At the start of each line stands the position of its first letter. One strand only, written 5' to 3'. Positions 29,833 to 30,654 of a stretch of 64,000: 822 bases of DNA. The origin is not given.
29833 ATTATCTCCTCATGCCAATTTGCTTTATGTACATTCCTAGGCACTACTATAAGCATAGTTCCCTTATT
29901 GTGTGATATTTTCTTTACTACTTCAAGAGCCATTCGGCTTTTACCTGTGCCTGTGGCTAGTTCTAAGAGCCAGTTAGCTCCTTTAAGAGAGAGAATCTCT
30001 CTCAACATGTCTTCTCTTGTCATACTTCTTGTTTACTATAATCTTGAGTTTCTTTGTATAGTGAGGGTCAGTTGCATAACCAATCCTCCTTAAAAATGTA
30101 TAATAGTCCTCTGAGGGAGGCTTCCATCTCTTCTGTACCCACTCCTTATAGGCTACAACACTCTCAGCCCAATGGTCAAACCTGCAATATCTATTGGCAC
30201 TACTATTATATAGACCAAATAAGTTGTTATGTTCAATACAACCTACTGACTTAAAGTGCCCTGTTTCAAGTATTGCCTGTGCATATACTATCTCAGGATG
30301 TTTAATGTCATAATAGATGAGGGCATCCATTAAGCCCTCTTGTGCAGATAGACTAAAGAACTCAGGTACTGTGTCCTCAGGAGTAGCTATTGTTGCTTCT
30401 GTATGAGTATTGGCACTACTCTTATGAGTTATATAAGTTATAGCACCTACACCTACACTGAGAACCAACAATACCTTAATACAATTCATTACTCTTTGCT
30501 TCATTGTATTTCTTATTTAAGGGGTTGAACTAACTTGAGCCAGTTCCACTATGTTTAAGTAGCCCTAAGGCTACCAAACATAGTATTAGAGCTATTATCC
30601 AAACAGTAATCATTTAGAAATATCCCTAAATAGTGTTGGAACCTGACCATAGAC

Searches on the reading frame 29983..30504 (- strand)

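Call 4: search_protein_families(library=pfam, proteins=[window:29983-30504:-], max_evalue=1)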
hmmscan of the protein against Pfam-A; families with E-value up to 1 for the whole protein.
window:29983-30504:- (173 aa): 1 family
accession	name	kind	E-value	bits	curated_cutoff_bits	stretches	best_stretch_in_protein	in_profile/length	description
PF01832.25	Glucosaminidase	-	3.8e-17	63.5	30.2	1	64-159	10-120/123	Mannosyl-glycoprotein endo-beta-N-acetylglucosaminidase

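Call 6: search_protein_families(library=phrogs, proteins=[window:29983-30504:-], max_evalue=0.01)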
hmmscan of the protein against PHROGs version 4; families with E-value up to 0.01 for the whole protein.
window:29983-30504:- (173 aa): 7 families
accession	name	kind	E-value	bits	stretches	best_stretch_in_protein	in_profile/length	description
phrog_3513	-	lysis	1.2e-08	34.4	1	70-159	665-784/1434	endolysin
phrog_10051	-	lysis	2.9e-06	27.7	0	110-163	164-214/455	endolysin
phrog_1309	-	lysis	6e-06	26.9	1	64-110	17-62/410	endolysin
phrog_12727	-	lysis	2.5e-05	24.7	0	108-164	85-153/393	endolysin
phrog_18032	-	lysis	0.0002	22.2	0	138-159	125-146/248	endolysin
phrog_10967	-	lysis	0.0025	18.6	0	71-108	27-64/266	endolysin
phrog_21890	-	lysis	0.006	17.6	0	71-120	29-87/186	endolysin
